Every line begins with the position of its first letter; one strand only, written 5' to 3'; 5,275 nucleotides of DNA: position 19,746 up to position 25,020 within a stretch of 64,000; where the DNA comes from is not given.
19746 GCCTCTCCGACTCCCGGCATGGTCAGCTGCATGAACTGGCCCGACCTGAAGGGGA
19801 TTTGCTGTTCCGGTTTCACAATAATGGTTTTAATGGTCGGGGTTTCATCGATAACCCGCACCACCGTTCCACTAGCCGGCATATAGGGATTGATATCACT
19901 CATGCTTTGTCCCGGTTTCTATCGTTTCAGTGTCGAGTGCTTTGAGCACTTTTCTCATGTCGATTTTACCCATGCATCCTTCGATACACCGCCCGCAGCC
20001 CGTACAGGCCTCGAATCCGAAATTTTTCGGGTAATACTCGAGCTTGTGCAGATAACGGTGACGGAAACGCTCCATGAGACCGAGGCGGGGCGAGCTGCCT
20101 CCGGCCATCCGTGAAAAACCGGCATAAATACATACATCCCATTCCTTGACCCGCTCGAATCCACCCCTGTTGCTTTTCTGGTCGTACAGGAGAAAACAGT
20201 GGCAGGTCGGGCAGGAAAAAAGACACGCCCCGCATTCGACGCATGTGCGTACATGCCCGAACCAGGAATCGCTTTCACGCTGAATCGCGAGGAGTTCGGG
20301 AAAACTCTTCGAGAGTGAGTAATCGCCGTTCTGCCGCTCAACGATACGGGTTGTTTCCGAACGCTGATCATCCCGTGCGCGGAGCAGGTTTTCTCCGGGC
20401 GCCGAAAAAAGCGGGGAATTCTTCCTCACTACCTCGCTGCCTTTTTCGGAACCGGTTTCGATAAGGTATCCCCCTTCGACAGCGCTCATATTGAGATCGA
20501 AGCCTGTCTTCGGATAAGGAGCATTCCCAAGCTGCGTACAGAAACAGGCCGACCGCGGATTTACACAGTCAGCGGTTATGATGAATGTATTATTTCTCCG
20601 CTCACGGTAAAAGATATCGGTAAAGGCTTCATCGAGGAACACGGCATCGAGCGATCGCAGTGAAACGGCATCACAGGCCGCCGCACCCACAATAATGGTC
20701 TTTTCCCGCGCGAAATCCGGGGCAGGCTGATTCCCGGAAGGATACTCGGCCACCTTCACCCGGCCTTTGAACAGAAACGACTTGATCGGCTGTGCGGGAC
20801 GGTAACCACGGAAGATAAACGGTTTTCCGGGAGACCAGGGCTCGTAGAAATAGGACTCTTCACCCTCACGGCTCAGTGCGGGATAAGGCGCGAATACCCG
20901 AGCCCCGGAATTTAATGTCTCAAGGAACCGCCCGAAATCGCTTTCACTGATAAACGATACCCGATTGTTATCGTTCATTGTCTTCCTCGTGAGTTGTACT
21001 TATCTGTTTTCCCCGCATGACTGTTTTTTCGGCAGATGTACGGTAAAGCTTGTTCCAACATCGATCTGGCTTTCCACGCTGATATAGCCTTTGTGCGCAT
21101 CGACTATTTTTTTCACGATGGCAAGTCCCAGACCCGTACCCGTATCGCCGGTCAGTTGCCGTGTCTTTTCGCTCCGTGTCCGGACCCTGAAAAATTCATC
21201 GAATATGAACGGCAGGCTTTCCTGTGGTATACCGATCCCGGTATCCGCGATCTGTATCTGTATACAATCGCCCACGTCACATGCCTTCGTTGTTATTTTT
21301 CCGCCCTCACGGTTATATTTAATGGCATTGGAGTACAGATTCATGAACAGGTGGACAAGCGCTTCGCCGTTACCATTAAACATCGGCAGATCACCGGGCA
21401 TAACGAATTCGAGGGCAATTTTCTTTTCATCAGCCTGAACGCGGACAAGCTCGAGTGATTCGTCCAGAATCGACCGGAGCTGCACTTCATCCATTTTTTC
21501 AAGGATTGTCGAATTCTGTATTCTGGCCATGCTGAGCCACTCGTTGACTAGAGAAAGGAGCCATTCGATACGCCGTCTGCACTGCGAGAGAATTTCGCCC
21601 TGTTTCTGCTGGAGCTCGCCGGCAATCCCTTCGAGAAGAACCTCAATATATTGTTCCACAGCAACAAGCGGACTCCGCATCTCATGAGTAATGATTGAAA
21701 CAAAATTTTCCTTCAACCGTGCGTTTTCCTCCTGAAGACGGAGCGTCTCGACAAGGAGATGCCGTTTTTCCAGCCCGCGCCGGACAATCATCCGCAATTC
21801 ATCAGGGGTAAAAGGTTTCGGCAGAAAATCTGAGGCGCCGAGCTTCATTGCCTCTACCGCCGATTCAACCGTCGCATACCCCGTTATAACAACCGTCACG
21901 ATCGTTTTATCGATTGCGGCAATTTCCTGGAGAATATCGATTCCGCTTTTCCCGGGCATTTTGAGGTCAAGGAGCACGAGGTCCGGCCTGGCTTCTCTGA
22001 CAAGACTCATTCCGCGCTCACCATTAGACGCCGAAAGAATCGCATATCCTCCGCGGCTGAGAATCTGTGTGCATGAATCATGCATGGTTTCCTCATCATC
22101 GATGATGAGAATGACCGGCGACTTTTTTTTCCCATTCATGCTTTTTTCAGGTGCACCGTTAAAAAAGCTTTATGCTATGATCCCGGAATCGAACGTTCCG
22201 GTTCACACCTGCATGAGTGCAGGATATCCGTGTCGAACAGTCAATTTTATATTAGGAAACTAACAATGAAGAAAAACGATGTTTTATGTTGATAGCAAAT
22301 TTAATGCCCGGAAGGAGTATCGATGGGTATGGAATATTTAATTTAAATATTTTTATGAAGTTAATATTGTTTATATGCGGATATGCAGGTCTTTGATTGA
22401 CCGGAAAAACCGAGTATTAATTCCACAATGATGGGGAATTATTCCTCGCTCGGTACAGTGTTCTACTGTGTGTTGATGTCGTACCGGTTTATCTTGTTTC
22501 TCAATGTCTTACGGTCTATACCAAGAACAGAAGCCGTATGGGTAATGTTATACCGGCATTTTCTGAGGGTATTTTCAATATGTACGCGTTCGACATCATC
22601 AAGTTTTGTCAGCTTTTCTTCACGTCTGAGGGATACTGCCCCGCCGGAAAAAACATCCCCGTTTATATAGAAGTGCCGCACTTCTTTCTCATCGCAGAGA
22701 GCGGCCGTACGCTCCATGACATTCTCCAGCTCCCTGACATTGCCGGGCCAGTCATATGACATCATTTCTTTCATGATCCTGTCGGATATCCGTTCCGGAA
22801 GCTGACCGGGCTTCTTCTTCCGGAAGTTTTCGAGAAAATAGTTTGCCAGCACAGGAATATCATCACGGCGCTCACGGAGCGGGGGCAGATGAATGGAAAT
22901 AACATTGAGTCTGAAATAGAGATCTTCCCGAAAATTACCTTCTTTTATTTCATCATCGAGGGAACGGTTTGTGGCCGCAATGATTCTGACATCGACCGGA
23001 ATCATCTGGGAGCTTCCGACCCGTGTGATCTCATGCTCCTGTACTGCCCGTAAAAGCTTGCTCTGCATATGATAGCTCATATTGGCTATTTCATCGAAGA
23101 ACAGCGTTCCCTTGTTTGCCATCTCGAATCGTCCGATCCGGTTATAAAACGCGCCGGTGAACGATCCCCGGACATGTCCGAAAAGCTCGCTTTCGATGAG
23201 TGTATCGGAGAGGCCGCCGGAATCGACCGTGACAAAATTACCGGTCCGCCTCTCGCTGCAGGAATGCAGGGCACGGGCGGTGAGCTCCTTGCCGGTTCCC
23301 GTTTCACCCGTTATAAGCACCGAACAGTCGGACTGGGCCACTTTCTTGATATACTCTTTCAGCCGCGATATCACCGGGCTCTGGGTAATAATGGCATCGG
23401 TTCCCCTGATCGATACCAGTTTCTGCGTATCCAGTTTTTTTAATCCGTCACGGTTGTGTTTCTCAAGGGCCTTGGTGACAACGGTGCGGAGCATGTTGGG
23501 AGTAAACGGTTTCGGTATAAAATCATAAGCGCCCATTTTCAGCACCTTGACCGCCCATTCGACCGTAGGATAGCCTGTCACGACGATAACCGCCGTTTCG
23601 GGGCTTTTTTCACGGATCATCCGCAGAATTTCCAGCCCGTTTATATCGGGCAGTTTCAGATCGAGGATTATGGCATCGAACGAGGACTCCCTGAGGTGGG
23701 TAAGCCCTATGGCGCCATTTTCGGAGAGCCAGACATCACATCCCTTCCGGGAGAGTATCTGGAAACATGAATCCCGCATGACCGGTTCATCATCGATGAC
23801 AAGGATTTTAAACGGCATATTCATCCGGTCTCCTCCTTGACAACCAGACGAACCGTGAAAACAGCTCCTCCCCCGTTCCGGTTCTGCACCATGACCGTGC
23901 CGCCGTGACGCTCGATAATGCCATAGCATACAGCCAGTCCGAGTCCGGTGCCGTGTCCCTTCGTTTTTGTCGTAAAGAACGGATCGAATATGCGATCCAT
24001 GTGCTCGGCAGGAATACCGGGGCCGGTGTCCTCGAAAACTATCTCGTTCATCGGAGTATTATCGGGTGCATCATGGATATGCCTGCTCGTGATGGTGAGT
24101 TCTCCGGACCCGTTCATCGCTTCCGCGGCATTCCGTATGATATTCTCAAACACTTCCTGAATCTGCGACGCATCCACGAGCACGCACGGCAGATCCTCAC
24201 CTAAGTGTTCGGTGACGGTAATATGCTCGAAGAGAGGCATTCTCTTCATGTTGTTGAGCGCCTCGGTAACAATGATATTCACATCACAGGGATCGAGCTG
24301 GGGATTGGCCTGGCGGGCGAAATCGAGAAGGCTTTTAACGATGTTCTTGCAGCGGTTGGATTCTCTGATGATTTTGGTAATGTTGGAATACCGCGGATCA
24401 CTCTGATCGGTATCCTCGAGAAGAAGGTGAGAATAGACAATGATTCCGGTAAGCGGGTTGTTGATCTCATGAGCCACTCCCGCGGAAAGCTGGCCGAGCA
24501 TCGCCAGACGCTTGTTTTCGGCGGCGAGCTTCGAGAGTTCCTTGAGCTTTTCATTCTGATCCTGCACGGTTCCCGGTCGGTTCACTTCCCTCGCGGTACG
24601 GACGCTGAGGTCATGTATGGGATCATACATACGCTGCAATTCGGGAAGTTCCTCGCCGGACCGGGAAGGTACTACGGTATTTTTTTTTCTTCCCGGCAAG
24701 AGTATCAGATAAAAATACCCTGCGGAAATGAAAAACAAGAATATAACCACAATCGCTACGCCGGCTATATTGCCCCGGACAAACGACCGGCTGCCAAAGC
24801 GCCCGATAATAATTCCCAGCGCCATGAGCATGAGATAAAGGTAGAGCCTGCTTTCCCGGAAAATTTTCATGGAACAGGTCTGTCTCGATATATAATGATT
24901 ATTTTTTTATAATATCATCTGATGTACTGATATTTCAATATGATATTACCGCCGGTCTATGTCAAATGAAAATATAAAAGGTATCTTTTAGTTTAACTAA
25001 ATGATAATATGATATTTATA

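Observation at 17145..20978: Unusual four-gene electron-input module on a membrane-bound FHL/Mrp-type [NiFe]-hydrogenase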

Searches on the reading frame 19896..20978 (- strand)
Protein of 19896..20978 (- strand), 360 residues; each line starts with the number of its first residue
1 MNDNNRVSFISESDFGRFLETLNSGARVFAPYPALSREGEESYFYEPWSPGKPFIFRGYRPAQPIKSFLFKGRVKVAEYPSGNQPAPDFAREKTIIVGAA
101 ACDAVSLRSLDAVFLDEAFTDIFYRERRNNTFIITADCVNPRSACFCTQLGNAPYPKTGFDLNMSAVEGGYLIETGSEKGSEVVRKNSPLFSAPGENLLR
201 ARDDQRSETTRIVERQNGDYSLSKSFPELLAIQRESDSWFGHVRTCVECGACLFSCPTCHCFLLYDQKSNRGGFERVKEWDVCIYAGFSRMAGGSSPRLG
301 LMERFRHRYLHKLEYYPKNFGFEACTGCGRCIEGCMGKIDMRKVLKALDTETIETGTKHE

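Call 4: search_protein_families(library=pfam, proteins=[window:19896-20978:-], max_evalue=0.001)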
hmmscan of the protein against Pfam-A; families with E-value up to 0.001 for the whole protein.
window:19896-20978:- (360 aa): 7 families
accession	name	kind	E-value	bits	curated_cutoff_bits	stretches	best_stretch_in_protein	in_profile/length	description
PF17179.9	Fer4_22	-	7.6e-29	100.9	27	1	245-339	1-95/95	4Fe-4S dicluster domain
PF13183.11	Fer4_8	-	1.6e-06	29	27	1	243-336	2-65/68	4Fe-4S dicluster domain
PF12797.12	Fer4_2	-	9.2e-05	22.6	24.5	0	245-258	9-22/22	4Fe-4S binding domain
PF13187.11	Fer4_9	-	0.00012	22.5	27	0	246-338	2-50/52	4Fe-4S dicluster domain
PF13746.11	Fer4_18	-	0.00023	21.7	27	0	319-346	55-82/114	4Fe-4S dicluster domain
PF13534.11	Fer4_17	-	0.00031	21.7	22.2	0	240-257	40-57/61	4Fe-4S dicluster domain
PF13237.11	Fer4_10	-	0.00035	20.9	25.5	0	244-335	7-52/53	4Fe-4S dicluster domain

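Call 5: search_protein_families(library=ncbifam, proteins=[window:19896-20978:-], max_evalue=0.001)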
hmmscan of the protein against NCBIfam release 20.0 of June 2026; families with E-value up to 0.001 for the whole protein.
window:19896-20978:- (360 aa): 6 families
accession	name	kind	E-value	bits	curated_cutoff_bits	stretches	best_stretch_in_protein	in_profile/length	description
NF040829.1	sulfhyd_ShyB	equivalog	2.3e-47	161.6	690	1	11-348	7-329/334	NAD(P)-dependent hydrogenase/sulfhydrogenase 2 subunit beta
NF040833.1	sulfhyd_HydB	equivalog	2.5e-41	141.7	750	1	18-347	14-334/367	NADPH-dependent hydrogenase/sulfhydrogenase 1 subunit beta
TIGR02910.1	sulfite_red_A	equivalog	1.9e-35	122.7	323.15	1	91-351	87-329/334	anaerobic sulfite reductase subunit AsrA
NF040864.1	HgcB_ferredoxin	equivalog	6.8e-05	22.6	99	0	233-258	33-58/93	mercury methylation ferredoxin HgcB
NF038196.1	ferrodoxin_EFR1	subfamily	0.00038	20.6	75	0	234-258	174-198/242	EFR1 family ferrodoxin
NF005746.0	PRK07570.1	subfamily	0.00084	18.7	243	0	243-264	156-177/250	succinate dehydrogenase/fumarate reductase iron-sulfur subunit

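Call 31: search_solved_structures(query=window:19896-20978:-, max_evalue=0.01, show_alignments=2)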
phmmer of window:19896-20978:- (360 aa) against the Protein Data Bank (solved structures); distinct sequences matched with E-value up to 0.01: 2.
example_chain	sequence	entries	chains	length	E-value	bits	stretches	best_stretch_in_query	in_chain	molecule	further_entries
9nez_B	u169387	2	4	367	5.8e-40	140.6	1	16-341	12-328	Sulfhydrogenase 1 subunit beta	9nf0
8rvu_E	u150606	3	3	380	0.00037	22.8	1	163-262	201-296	Formate dehydrogenase, beta subunit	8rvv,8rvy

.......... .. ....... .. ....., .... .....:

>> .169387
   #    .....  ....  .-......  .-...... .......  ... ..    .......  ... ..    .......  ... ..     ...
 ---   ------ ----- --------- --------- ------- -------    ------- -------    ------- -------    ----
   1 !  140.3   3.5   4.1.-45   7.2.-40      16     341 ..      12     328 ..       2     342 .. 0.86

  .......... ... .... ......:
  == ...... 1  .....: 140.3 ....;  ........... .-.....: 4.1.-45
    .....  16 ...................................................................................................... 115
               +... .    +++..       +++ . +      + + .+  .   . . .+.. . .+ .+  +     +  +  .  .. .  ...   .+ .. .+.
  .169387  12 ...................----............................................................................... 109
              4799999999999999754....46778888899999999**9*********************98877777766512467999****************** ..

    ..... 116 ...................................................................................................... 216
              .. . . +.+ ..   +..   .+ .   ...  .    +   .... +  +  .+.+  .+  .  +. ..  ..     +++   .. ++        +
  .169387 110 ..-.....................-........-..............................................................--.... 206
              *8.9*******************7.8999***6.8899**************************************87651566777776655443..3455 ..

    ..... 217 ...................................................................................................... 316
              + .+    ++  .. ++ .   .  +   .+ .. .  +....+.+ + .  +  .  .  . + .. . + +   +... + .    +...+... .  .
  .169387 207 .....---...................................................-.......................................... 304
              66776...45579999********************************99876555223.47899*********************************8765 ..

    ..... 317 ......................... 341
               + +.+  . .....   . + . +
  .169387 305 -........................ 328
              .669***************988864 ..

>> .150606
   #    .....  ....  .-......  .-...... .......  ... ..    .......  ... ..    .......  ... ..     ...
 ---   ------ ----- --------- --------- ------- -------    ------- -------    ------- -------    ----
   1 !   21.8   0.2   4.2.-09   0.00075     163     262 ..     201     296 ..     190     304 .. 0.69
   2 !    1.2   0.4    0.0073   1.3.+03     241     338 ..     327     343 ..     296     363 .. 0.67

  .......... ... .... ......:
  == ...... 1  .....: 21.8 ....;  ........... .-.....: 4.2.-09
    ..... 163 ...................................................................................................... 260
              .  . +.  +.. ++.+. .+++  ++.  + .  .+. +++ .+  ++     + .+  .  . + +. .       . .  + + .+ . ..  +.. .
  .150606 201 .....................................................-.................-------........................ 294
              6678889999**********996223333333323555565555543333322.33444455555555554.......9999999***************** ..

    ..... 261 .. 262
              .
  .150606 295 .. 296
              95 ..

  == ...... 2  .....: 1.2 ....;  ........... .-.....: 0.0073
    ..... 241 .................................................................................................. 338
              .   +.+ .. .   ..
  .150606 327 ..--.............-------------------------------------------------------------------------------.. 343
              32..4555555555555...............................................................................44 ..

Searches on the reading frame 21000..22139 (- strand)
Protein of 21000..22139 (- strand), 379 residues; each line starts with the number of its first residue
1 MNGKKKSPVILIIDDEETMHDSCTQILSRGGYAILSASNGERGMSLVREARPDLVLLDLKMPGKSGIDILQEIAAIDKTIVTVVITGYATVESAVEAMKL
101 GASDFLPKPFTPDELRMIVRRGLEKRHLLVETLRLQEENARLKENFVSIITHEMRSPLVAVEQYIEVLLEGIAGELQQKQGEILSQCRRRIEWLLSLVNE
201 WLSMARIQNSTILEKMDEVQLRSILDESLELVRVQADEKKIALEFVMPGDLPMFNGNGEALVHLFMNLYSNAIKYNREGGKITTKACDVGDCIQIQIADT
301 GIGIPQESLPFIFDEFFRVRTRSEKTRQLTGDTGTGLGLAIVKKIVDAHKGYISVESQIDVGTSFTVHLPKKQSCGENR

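Call 55: search_protein_families(library=pfam, proteins=[window:21000-22139:-], max_evalue=0.00001)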
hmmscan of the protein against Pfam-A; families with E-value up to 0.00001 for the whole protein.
window:21000-22139:- (379 aa): 3 families
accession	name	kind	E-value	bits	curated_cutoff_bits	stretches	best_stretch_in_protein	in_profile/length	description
PF00072.30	Response_reg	-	6.7e-29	100.7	30.2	1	10-119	1-110/111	Response regulator receiver domain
PF02518.31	HATPase_c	-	9.3e-27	94.1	26.4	1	257-372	2-110/111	Histidine kinase-, DNA gyrase B-, and HSP90-like ATPase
PF00512.31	HisKA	-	4.4e-11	43.1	26.9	1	143-209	2-65/66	His Kinase A (phospho-acceptor) domain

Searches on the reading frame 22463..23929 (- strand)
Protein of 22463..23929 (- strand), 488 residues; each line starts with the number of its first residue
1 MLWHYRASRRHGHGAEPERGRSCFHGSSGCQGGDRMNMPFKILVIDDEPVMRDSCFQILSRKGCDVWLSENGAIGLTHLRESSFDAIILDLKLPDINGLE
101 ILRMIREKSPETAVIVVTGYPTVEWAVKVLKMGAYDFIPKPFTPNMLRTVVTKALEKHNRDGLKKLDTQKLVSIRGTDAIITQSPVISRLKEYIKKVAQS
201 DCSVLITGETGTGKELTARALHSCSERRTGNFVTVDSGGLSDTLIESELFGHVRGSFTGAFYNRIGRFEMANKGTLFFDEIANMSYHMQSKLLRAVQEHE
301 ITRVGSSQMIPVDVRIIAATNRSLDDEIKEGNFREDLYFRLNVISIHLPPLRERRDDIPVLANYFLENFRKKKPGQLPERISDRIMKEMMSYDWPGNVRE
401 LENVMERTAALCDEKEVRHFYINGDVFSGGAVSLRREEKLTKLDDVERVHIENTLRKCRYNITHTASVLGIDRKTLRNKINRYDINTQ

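Call 55: search_protein_families(library=pfam, proteins=[window:22463-23929:-], max_evalue=0.00001)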
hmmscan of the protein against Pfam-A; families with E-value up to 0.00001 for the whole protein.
window:22463-23929:- (488 aa): 5 families
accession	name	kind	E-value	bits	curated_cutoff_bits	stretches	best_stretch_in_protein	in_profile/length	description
PF00158.32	Sigma54_activat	-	2.4e-66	223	20.2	1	180-347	1-168/168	Sigma-54 interaction domain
PF00072.30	Response_reg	-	1.7e-28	99.4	30.2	1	42-151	1-110/111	Response regulator receiver domain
PF14532.12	Sigma54_activ_2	-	5.7e-23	82.1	25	1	182-351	2-138/138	Sigma-54 interaction domain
PF25601.1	AAA_lid_14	-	1.3e-22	79.8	27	1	352-418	1-66/87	AAA+ ATPase lid domain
PF02954.25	HTH_8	-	4.7e-13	49.1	22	1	443-483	2-42/42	Bacterial regulatory protein, Fis family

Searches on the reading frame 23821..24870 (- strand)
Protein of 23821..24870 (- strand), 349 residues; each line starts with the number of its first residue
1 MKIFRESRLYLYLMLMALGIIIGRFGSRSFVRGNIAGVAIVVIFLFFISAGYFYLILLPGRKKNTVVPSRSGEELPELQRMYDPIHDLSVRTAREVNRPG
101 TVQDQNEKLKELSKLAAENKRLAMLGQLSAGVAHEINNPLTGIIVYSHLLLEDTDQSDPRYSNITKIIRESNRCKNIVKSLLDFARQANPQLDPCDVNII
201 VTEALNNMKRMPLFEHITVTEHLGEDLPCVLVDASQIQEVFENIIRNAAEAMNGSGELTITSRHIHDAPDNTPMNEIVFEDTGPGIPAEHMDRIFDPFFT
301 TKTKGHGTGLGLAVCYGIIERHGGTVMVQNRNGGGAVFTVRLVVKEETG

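Call 55: search_protein_families(library=pfam, proteins=[window:23821-24870:-], max_evalue=0.00001)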
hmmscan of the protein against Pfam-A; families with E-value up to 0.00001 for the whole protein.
window:23821-24870:- (349 aa): 2 families
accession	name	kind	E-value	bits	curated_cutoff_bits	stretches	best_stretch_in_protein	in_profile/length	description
PF02518.31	HATPase_c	-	3.2e-25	89.2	26.4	1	233-343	2-108/111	Histidine kinase-, DNA gyrase B-, and HSP90-like ATPase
PF00512.31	HisKA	-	3.9e-16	59.3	26.9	1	125-187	2-63/66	His Kinase A (phospho-acceptor) domain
